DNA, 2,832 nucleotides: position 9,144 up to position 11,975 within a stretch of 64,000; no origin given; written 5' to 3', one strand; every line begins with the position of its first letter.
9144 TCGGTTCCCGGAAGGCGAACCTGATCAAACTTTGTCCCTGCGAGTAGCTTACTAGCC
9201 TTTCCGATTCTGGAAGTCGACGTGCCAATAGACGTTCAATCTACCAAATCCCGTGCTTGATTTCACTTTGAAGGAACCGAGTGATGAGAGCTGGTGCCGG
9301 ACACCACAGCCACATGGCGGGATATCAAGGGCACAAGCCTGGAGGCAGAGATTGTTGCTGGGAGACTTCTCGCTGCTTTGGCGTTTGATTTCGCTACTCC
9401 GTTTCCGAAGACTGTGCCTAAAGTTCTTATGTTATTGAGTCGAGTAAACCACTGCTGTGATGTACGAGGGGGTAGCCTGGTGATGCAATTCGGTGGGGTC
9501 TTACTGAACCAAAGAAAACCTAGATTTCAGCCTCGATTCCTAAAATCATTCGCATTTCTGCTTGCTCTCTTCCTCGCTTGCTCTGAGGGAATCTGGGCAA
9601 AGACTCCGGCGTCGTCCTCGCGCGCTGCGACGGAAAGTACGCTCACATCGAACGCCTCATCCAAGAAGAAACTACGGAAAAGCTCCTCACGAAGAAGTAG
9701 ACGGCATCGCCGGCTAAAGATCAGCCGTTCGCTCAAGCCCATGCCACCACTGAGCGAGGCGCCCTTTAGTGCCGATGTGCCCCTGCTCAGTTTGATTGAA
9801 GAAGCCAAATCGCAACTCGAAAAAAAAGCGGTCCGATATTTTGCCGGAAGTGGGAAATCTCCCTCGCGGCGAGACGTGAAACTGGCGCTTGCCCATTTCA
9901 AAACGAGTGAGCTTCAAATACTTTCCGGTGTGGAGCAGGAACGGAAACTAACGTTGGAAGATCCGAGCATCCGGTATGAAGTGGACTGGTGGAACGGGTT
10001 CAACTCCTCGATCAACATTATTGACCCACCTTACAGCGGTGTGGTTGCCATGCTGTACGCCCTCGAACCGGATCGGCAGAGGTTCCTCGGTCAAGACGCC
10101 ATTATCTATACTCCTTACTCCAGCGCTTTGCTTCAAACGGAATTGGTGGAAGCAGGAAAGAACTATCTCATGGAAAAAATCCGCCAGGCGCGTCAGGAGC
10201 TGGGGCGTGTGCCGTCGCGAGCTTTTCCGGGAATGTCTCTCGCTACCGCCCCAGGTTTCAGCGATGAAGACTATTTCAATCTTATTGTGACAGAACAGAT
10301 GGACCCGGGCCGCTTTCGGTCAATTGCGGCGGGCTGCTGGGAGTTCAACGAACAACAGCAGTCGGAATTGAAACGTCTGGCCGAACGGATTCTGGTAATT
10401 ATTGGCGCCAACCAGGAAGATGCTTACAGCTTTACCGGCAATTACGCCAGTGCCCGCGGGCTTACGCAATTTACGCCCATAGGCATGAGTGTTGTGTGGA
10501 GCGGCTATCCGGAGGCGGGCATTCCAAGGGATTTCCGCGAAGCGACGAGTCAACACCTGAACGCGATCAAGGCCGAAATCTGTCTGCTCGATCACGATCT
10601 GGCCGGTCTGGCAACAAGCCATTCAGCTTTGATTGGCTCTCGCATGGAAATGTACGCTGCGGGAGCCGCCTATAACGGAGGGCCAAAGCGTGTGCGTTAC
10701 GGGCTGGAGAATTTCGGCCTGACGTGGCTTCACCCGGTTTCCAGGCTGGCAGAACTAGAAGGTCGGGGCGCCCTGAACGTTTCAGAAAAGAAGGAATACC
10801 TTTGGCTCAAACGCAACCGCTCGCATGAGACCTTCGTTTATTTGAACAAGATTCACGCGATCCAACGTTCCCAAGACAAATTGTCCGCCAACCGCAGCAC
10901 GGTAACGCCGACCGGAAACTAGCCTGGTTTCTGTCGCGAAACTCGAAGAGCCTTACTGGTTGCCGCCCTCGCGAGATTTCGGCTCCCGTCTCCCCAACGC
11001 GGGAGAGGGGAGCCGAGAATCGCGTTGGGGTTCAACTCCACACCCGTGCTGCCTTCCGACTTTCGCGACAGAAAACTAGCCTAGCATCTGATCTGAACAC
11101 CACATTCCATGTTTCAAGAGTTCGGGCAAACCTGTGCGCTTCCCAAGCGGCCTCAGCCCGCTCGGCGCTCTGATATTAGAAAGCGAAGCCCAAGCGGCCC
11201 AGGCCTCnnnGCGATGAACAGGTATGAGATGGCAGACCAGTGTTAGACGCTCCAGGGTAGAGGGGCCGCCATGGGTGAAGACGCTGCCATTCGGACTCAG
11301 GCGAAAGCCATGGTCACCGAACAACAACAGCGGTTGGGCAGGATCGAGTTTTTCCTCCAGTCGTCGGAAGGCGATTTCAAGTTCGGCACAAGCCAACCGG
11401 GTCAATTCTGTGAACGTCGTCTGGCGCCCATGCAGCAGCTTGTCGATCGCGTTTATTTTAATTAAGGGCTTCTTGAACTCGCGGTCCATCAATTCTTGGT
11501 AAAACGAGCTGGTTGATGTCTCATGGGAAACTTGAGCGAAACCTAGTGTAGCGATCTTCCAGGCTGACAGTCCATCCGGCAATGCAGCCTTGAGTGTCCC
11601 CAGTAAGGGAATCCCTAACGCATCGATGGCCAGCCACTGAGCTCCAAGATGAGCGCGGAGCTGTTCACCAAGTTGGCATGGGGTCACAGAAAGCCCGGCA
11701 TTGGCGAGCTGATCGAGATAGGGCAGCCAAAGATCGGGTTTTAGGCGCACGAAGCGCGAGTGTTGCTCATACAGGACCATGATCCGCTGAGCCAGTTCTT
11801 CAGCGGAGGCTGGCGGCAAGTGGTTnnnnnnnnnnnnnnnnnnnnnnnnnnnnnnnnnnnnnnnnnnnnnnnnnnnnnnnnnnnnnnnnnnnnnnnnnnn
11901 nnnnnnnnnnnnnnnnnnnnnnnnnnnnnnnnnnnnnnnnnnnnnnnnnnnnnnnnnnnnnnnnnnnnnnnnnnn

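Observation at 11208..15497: Orphan 1429-aa fusion of a BrxC/PglY-like P-loop ATPase with a compact PglZ domain: the two universal BREX core functions in one gene, with no methyltransferase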

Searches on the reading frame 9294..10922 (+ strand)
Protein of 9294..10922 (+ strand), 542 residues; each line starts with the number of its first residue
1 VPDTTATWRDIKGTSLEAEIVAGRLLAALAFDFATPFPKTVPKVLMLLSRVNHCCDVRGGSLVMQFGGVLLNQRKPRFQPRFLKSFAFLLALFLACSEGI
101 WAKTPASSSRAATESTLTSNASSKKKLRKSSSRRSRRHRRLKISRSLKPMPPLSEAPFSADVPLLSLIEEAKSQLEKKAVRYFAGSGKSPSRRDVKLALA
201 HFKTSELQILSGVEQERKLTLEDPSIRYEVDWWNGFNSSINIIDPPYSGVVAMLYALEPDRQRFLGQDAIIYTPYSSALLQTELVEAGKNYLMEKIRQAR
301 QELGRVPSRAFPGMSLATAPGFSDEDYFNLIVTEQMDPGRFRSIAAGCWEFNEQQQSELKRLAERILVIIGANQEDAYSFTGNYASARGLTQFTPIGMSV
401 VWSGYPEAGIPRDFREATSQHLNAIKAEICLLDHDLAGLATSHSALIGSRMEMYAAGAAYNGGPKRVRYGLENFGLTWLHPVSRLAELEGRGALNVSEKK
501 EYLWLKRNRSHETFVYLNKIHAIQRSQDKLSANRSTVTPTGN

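Call 8: search_protein_families(library=pfam, proteins=[window:9294-10922:+], max_evalue=10)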
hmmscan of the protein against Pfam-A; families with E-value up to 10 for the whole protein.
window:9294-10922:+ (542 aa): 0 families

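Call 9: search_protein_families(library=padloc, proteins=[window:9294-10922:+], max_evalue=10)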
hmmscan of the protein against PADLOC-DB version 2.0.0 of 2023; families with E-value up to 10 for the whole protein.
window:9294-10922:+ (542 aa): 1 family
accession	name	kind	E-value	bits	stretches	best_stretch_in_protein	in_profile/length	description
PDLC00535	JetA2|JetA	-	0.054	10.7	1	218-260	145-186/487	DUF2397 domain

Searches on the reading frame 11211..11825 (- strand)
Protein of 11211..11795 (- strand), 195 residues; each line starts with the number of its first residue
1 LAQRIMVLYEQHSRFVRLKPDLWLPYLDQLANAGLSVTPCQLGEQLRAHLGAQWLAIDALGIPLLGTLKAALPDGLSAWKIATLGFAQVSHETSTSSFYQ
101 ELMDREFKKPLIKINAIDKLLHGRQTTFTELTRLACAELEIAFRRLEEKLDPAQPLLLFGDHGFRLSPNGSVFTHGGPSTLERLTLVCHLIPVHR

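Call 8: search_protein_families(library=pfam, proteins=[window:11211-11795:-], max_evalue=10)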
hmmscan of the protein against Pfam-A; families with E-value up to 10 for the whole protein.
seq(195 aa): 0 families

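Call 9: search_protein_families(library=padloc, proteins=[window:11211-11795:-], max_evalue=10)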
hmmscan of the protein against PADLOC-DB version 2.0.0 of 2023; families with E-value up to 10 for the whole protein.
seq(195 aa): 0 families

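Call 17: search_solved_structures(query=A2, max_evalue=10, show_alignments=4)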
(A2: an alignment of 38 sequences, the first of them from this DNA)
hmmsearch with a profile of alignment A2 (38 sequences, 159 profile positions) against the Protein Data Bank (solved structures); distinct sequences matched with E-value up to 10: 8.
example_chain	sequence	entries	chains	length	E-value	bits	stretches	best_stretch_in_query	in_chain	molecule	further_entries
9nv3_C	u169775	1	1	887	0.033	17.4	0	95-133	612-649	PglZ domain-containing protein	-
4p0f_A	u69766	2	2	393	0.1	15.8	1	82-129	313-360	Serine protease inhibitor 4, isoform B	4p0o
2r3b_A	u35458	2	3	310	0.44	13.7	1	4-32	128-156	YjeF-related protein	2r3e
7dg2_C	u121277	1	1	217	0.46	13.7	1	66-138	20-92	MAGE domain-containing protein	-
4q11_A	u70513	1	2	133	0.96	12.7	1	21-108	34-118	Sigma factor-binding protein Crl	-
3rpj_A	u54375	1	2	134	1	12.6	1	21-108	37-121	Curlin genes transcriptional regulator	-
1nkw_H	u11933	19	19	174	1.6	12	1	7-31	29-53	50S ribosomal protein L13 | ribosomal protein L13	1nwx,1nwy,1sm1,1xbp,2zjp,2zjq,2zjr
2fff_B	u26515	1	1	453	2.3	11.4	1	46-91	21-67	penicillin-binding protein 1B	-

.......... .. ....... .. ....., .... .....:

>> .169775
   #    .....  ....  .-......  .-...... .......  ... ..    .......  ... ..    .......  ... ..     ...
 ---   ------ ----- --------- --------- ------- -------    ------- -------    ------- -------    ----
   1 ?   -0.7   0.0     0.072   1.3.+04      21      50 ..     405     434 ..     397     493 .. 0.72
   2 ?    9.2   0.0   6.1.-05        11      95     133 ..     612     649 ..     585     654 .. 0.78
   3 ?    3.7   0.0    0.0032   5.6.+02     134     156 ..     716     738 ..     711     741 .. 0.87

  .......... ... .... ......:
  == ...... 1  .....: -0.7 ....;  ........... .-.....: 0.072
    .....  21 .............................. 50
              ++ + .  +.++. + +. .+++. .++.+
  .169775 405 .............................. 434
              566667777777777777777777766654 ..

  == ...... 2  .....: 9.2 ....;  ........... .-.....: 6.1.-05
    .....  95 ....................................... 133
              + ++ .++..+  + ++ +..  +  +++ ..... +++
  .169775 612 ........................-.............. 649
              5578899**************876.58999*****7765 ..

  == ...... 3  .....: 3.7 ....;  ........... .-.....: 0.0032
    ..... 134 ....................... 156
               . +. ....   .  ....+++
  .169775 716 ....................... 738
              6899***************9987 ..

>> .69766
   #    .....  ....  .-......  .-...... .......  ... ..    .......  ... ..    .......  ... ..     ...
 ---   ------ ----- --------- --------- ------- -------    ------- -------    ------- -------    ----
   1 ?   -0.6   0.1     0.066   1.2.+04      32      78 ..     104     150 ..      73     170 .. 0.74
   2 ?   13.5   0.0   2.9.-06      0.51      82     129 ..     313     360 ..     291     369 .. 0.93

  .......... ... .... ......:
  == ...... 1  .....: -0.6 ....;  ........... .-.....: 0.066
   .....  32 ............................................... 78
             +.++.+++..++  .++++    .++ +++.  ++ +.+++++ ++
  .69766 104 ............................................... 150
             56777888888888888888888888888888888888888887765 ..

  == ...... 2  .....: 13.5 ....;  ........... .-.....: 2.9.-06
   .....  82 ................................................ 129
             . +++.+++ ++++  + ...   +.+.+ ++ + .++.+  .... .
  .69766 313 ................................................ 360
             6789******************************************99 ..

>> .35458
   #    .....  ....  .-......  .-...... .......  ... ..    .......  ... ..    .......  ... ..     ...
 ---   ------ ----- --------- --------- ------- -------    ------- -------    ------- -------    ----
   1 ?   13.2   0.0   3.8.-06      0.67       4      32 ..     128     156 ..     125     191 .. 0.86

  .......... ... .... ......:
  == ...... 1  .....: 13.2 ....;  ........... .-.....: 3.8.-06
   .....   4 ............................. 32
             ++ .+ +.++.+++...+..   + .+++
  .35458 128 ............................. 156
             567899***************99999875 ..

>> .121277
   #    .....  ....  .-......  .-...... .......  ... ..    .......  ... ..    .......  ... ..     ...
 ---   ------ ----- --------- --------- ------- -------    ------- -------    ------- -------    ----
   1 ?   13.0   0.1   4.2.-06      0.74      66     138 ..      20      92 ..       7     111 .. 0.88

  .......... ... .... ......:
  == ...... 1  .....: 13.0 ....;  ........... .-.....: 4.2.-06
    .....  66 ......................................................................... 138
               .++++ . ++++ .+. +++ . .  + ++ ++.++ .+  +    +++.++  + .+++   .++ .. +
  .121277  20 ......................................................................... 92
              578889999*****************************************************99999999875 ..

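Call 18: search_protein_families(library=pfam, alignment_id=A2, max_evalue=10)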
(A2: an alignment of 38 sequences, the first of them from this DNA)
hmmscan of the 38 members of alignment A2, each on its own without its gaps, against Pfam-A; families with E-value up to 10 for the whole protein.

A. member 1, seq(160 aa): 0 families

B. families by the number of members that match (of 38 scanned): 11 families
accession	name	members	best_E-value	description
PF14833.11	NAD_binding_11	1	0.0095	NAD-binding of NADP-dependent 3-hydroxyisobutyrate dehydrogenase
PF03293.19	Pox_RNA_pol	1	0.054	Poxvirus DNA-directed RNA polymerase, 18 kD subunit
PF12770.12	CHAT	1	0.058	CHAT domain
PF06969.22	HemN_C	1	0.074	HemN C-terminal domain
PF04381.17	RdgC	1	0.087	Putative exonuclease, RdgC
PF00283.24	Cytochrom_B559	1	0.11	Cytochrome b559, alpha (gene psbE) and beta (gene psbF)subunits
PF01740.26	STAS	1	0.13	STAS domain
PF09597.18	SAM_Ribosomal_mS41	1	0.17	Small ribosomal subunit protein mS41 SAM domain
PF08165.16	FerA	1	0.2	FerA (NUC095) domain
PF22724.1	NCAB1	1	0.26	NACHT C-terminal Alpha/Beta 1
PF13605.11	DUF4141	1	0.57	Domain of unknown function (DUF4141)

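Call 30: predict_structure(alignment_id=A3)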
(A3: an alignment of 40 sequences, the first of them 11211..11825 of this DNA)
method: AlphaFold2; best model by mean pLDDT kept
length: 205 residues; sequences in the alignment: 40
mean_pLDDT: 96.1   pTM: 0.91
mean pLDDT of the five models: 96.1, 95.5, 95.5, 94.7, 94.0
residues with pLDDT >= 90: 200; 70-90: 3; 50-70: 2; < 50: 0
segments of 3 or more residues with pLDDT < 50: none
pLDDT, mean of each block of 10 residues (from residue 1): 90 97 95 97 97 97 98 98 97 98 92 92 98 94 98 97 98 97 96 98 89
secondary structure, 60 per line:
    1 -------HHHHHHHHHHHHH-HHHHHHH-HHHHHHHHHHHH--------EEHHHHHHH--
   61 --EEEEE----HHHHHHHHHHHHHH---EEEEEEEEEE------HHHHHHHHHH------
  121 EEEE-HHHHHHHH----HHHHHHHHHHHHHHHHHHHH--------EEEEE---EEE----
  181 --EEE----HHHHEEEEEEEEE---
elements in order: H8-20 H22-28 H30-41 H52-58 E63-67 H72-85 E89-98 H105-114 E121-124 H126-133 H138-157 E166-170 E174-176 E183-185 H190-193 E194-202

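Call 35: fold_search(model_id=the predicted structure, library=pdb)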
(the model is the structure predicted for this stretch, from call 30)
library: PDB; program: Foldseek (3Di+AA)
matches with E <= 10: 618; with E <= 0.001: 17
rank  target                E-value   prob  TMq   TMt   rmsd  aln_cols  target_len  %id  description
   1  8thp_A                6.3e-06  1.00  0.44  0.21  10.4       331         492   10  PorX phosphatase null mutant (T271V) (released 2024-04-17)
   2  7pv7_A                1.9e-05  1.00  0.48  0.21  11.6       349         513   12  Crystal structure of dimeric Porphyromonas gingivalis PorX, a type 9 secretion system response regulator. (released 2022-12-14)
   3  7pva_B                3.0e-05  1.00  0.51  0.24  10.4       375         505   12  1.9 Angstrom crystal structure of dimeric PorX, co-crystallized in the presence of zinc (released 2022-12-14)
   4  8tef_D                3.4e-05  1.00  0.49  0.23  10.1       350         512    9  PorX primitive monoclinic crystal form (released 2024-04-17)
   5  8tef_C                3.4e-05  1.00  0.46  0.22   9.7       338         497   11  PorX primitive monoclinic crystal form (released 2024-04-17)
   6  7pvk_A                3.6e-05  1.00  0.45  0.21  11.3       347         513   10  X-ray structure of dimeric PorX (T272A mutant), in complex with pGpG. (released 2022-12-14)
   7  8tef_A                3.9e-05  1.00  0.54  0.26   7.8       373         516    9  PorX primitive monoclinic crystal form (released 2024-04-17)
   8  8p6f_B                4.1e-05  1.00  0.47  0.22   9.6       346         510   11  Crystal structure of PorX-Fj (released 2024-04-03)
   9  7pva_D                5.3e-05  1.00  0.49  0.23  11.3       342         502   10  1.9 Angstrom crystal structure of dimeric PorX, co-crystallized in the presence of zinc (released 2022-12-14)
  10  8ted_A                6.1e-05  1.00  0.46  0.21  11.0       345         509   10  PorX primitive orthorhombic crystal form (released 2024-04-17)
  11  8tfm_A                6.5e-05  1.00  0.45  0.21  13.9       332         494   10  PorX with Zn (primitive orthorhombic crystal form) (released 2024-04-17)
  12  8p6f_A                1.1e-04  1.00  0.53  0.25   9.0       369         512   10  Crystal structure of PorX-Fj (released 2024-04-03)
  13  8ted_B                1.4e-04  1.00  0.46  0.21  10.8       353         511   10  PorX primitive orthorhombic crystal form (released 2024-04-17)
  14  8tff_B                1.7e-04  1.00  0.48  0.22  10.7       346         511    9  PorX with BeF3 phosphate analog (released 2024-04-17)
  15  7pv7_B                2.7e-04  1.00  0.51  0.23  10.4       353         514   11  Crystal structure of dimeric Porphyromonas gingivalis PorX, a type 9 secretion system response regulator. (released 2022-12-14)
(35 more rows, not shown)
